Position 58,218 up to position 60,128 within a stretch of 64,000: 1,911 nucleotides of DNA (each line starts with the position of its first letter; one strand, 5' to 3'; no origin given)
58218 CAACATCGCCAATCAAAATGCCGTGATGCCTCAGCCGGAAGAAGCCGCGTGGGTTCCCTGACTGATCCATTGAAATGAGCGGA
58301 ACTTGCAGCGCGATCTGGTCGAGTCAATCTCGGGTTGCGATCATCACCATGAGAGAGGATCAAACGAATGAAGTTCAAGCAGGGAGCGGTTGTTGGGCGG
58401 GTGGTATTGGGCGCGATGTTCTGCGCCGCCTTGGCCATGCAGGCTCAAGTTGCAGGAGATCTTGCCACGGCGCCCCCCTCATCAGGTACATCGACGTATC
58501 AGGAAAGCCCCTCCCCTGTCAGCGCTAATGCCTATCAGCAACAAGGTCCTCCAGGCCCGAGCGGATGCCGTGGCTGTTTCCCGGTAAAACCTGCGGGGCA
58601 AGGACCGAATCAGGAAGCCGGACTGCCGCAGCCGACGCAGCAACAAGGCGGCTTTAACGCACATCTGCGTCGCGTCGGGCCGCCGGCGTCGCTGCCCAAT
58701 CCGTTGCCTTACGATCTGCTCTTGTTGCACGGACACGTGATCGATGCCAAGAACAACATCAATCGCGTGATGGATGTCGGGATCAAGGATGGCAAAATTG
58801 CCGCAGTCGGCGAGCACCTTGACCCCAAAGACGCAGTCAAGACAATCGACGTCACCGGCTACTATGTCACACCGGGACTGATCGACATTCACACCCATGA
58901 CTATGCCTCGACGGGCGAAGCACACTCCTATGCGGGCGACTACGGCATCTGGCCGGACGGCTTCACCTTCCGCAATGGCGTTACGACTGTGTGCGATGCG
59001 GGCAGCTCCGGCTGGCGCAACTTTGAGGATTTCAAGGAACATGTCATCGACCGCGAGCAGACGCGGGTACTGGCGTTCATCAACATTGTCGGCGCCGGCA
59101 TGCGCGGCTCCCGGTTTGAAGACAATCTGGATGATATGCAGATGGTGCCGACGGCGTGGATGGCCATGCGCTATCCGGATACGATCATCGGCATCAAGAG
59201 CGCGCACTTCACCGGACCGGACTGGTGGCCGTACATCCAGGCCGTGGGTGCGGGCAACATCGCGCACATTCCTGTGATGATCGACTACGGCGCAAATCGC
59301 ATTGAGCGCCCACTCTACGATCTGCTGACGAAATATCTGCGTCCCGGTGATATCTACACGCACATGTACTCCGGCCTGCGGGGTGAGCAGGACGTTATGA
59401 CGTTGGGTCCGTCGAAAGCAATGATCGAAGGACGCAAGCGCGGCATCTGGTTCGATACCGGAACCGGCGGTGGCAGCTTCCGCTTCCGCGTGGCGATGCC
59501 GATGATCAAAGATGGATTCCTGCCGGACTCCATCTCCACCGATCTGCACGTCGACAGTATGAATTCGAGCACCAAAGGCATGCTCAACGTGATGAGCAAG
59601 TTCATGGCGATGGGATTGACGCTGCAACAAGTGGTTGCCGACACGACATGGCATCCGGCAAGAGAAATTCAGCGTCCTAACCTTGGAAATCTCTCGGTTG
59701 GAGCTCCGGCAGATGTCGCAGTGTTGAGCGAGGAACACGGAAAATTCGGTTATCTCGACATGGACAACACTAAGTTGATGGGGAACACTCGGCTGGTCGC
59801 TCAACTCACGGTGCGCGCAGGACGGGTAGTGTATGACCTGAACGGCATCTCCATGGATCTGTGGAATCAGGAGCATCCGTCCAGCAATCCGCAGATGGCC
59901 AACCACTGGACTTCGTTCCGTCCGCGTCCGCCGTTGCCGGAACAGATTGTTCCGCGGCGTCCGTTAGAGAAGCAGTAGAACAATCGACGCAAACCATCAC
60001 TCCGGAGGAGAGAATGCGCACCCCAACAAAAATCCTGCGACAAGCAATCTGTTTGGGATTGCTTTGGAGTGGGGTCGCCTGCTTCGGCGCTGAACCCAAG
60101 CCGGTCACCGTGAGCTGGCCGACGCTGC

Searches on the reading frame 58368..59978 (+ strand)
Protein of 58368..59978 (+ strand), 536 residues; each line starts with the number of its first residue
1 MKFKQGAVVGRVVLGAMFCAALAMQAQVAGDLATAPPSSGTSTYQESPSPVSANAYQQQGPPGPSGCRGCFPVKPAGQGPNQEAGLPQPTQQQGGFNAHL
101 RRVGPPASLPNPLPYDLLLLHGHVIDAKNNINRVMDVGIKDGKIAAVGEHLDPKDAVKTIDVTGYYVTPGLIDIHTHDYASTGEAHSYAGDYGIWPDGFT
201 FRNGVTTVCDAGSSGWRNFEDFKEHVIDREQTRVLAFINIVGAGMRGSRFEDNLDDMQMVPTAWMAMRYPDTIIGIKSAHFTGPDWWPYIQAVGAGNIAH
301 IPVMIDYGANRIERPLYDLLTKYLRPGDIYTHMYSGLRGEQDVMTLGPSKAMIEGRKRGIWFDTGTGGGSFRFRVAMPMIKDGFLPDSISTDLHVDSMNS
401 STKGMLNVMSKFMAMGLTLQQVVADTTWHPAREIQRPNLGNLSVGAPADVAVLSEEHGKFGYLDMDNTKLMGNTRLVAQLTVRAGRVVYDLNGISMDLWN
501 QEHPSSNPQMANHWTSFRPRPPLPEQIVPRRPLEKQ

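Call 72: search_protein_families(library=pfam, proteins=[window:58368-59978:+], max_evalue=0.0001)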
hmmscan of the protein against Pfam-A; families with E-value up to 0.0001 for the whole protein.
window:58368-59978:+ (536 aa): 2 families
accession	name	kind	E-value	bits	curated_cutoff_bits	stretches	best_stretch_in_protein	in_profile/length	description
PF07969.17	Amidohydro_3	-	2.1e-12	47.7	29.7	1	386-489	368-472/472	Amidohydrolase family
PF01979.26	Amidohydro_1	-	3.3e-10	40.2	25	1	378-474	237-330/345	Amidohydrolase family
